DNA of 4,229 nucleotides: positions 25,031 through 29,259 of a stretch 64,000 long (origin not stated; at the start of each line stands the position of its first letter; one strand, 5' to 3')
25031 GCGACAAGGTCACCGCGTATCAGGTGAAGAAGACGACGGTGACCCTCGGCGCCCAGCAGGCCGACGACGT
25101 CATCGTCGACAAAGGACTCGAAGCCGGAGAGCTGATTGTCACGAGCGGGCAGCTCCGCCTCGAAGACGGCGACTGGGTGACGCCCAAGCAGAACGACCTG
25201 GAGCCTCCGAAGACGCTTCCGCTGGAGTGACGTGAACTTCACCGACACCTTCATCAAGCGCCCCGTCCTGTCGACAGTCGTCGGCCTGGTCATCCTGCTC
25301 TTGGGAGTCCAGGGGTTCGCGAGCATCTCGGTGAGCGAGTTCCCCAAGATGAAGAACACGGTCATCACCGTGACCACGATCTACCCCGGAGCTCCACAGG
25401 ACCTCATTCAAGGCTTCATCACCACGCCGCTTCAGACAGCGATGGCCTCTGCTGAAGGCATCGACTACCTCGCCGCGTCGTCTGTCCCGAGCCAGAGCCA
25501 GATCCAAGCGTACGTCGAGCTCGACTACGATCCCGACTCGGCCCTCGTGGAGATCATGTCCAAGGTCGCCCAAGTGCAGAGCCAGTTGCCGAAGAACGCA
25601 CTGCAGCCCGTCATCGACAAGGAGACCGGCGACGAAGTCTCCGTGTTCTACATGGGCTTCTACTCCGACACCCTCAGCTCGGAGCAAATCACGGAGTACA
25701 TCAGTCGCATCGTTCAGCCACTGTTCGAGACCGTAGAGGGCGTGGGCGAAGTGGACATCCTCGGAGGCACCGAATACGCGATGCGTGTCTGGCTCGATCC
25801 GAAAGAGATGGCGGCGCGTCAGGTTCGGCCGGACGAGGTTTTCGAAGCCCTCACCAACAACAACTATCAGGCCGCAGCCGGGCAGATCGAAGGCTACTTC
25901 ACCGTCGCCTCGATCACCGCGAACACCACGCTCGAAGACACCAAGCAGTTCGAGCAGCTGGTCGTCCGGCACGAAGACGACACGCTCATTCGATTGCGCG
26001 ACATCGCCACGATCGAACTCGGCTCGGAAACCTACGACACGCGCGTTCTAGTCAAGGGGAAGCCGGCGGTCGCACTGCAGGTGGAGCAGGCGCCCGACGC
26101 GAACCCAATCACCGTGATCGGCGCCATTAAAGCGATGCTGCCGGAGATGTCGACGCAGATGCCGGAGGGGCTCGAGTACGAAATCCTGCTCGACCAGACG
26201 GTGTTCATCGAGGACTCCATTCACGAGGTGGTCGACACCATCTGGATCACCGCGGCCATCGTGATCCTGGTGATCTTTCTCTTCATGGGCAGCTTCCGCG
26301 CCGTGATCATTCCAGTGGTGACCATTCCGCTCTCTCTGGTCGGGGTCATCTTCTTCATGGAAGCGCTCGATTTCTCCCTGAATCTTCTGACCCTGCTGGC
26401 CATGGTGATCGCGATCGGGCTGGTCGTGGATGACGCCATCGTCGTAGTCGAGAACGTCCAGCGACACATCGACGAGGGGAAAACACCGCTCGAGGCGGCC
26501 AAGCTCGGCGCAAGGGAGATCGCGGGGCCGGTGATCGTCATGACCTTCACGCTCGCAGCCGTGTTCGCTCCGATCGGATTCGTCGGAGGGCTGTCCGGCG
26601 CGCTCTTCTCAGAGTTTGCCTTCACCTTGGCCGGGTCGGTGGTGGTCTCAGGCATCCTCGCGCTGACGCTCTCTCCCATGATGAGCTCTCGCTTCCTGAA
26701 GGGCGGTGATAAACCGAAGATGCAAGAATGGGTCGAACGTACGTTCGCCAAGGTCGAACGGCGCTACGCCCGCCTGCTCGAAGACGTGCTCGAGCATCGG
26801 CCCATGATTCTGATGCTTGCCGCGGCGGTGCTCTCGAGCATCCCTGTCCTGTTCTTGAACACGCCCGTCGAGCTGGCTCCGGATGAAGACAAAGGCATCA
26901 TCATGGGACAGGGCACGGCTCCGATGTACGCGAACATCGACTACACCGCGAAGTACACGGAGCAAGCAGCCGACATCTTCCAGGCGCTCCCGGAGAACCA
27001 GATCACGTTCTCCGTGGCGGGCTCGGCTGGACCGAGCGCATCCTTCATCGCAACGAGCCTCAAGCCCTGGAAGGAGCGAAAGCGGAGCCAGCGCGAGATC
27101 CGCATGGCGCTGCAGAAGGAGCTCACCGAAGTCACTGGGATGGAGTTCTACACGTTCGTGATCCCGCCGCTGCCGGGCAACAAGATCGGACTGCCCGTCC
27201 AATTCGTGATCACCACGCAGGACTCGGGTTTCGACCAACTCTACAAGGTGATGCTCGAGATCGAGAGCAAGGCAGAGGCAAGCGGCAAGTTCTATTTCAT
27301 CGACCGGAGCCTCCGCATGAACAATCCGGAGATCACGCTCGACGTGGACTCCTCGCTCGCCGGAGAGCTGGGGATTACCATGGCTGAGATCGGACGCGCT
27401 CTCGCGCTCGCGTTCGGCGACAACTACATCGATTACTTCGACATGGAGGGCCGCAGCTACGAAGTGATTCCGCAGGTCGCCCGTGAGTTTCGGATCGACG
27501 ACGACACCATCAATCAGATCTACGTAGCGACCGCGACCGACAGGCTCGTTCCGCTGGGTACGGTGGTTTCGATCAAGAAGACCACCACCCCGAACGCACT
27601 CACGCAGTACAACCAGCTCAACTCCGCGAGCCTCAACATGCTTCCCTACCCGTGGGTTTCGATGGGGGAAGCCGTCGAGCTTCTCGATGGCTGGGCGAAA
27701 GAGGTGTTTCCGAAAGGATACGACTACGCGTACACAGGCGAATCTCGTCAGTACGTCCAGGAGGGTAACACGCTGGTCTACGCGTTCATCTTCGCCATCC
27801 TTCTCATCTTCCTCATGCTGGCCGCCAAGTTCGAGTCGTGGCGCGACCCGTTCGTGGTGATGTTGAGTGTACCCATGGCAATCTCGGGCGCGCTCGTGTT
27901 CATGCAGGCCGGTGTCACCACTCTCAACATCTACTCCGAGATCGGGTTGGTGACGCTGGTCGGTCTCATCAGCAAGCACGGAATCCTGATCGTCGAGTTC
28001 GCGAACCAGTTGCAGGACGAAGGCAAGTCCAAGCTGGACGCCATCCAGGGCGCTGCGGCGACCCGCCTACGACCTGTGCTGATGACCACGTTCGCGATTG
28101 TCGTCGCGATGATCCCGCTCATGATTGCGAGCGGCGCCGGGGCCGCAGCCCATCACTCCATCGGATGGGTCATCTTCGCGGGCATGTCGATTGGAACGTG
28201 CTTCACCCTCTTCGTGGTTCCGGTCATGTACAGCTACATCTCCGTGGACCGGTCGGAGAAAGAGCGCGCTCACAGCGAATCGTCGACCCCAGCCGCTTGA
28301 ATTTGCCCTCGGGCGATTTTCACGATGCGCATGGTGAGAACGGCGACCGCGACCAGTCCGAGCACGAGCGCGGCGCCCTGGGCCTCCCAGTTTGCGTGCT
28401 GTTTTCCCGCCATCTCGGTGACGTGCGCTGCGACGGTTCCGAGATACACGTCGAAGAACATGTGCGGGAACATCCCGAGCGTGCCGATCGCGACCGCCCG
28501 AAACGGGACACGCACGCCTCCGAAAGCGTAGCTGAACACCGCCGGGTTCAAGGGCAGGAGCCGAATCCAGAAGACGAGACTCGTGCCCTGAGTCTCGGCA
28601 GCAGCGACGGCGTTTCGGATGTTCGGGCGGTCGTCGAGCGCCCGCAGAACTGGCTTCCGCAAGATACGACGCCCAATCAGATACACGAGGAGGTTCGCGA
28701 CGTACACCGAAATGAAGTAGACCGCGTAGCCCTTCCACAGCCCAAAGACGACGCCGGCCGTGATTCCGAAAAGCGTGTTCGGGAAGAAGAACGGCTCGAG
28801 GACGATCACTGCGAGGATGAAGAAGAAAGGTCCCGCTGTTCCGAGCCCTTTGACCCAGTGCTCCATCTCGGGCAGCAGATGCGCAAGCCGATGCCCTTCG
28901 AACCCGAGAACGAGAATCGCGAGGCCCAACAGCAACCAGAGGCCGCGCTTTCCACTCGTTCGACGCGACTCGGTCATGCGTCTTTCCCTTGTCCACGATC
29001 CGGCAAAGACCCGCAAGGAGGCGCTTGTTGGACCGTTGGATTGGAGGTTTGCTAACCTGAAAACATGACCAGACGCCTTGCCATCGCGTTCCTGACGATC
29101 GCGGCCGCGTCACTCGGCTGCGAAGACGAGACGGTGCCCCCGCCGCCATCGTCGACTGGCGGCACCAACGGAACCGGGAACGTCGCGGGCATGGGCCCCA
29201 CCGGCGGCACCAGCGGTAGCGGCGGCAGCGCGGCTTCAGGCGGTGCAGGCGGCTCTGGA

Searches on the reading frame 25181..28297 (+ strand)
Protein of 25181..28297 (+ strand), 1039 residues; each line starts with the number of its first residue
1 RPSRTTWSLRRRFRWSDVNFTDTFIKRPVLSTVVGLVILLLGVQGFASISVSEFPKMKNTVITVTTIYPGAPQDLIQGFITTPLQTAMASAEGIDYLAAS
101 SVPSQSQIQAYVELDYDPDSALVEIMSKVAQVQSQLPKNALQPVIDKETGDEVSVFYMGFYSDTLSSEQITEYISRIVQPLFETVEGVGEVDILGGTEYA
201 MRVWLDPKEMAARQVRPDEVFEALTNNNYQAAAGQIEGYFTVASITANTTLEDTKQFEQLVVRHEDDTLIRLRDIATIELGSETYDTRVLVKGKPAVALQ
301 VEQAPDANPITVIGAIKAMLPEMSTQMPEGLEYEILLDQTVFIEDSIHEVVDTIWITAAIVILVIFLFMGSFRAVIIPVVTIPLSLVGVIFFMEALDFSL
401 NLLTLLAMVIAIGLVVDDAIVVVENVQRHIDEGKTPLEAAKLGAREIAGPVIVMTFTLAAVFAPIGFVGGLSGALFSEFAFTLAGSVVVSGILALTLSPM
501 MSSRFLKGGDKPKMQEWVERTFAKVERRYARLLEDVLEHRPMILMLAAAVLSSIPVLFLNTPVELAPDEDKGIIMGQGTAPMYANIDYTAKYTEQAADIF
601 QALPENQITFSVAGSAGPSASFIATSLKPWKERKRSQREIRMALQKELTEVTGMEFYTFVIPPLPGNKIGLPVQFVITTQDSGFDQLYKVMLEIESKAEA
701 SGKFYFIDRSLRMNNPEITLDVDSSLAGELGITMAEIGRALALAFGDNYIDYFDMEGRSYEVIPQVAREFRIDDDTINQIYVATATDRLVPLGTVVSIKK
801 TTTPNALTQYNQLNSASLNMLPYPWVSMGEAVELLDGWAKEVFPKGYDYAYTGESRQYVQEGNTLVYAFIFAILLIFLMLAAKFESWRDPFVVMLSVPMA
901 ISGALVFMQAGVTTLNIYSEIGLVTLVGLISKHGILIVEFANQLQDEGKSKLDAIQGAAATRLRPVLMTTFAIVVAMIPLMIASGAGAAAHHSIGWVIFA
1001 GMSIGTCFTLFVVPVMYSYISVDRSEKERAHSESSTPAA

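Call 51: search_protein_families(library=pfam, proteins=[window:25181-28297:+], max_evalue=0.0001)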
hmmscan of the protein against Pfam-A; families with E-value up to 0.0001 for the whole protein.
window:25181-28297:+ (1039 aa): 2 families
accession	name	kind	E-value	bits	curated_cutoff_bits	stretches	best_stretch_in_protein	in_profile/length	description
PF00873.25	ACR_tran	-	5.4e-269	895.5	28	1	21-1020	2-1020/1021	AcrB/AcrD/AcrF family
PF03176.21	MMPL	-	2.1e-11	43.8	20.5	1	328-501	120-298/333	MMPL family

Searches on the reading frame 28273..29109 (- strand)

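Call 51: search_protein_families(library=pfam, proteins=[window:28273-29109:-], max_evalue=0.0001)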
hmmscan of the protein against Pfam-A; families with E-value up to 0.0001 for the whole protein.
window:28273-29109:- (279 aa): 1 family
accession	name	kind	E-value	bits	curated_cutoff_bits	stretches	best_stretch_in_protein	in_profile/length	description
PF09335.16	VTT_dom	-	2.5e-14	54.3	33.9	1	109-225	1-122/123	VTT domain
